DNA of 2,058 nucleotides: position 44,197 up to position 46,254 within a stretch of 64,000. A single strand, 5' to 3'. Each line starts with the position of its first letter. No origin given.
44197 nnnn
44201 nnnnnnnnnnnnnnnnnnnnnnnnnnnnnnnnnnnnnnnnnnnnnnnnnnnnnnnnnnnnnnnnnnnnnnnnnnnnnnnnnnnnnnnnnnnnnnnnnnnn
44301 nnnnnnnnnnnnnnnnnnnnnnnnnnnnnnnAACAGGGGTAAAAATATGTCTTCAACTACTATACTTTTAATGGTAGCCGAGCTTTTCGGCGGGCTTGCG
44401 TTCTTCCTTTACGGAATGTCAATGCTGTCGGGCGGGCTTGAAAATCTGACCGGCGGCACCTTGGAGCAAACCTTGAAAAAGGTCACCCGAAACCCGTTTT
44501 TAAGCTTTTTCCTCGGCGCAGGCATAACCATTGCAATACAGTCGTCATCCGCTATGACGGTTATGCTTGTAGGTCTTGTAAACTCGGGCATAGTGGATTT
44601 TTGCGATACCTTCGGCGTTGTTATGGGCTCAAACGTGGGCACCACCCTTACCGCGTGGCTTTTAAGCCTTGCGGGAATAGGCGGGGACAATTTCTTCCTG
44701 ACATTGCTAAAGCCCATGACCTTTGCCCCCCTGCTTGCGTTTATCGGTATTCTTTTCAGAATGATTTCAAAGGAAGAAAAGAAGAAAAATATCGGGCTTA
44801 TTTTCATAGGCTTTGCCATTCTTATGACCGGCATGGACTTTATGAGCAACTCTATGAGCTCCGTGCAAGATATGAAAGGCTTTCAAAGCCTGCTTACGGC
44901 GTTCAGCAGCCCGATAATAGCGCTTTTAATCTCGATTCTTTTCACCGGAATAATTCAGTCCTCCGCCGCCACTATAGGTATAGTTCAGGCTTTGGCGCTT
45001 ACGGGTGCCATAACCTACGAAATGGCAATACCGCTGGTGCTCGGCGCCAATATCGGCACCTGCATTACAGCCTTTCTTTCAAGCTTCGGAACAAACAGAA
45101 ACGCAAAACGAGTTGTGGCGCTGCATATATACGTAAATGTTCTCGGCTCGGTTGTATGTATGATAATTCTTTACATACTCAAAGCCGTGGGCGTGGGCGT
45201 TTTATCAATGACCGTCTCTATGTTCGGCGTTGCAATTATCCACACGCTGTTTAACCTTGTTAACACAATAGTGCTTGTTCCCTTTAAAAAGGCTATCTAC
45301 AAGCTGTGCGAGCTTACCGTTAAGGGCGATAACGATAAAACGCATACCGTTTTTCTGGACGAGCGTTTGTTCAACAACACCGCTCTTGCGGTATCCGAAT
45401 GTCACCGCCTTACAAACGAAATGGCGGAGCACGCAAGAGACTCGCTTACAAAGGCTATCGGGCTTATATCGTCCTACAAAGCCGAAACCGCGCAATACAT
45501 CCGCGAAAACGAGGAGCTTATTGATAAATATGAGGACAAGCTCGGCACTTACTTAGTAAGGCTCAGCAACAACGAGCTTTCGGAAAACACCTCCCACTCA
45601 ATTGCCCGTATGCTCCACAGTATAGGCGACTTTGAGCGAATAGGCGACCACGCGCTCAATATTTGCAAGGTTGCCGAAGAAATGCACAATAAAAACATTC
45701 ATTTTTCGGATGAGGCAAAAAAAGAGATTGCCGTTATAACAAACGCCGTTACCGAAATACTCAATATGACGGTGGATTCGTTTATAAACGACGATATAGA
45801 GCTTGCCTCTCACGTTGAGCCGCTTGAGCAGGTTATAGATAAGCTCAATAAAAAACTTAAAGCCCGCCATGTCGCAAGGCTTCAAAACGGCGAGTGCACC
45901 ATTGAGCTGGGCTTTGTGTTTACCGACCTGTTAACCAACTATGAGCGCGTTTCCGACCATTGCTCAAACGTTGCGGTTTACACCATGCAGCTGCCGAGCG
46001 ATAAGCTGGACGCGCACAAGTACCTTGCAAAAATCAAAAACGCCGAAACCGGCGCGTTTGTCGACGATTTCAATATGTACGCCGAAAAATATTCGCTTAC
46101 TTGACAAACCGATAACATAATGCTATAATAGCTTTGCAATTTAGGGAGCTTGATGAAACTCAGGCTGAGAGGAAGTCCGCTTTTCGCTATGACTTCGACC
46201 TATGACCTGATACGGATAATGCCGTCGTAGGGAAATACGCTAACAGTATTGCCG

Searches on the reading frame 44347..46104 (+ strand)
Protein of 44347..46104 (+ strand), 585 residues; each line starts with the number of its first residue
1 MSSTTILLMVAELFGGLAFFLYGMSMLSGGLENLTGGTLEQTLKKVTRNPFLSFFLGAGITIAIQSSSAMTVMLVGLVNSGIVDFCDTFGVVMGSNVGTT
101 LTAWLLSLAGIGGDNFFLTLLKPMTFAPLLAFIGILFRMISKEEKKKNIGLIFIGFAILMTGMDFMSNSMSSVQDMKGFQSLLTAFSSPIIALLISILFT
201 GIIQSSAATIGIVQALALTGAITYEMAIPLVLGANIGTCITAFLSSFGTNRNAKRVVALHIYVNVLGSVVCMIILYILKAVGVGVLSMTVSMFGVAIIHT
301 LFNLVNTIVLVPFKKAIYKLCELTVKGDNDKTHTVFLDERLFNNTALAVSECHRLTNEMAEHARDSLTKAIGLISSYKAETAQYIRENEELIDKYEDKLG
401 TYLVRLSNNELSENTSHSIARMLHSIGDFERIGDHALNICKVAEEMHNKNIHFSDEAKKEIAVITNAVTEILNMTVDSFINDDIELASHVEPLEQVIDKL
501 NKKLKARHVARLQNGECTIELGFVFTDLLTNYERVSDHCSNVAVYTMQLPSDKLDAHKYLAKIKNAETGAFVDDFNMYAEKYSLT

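Call 90: search_protein_families(library=pfam, proteins=[window:44347-46104:+], max_evalue=0.00001)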
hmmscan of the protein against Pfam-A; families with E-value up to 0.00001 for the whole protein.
window:44347-46104:+ (585 aa): 2 families
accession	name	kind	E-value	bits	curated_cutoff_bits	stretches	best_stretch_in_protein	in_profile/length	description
PF02690.20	Na_Pi_cotrans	-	1.1e-55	187.9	29.1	2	19-167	1-136/137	Na+/Pi-cotransporter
PF01895.24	PhoU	-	2.8e-30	105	23.5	2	357-442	2-88/89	PhoU domain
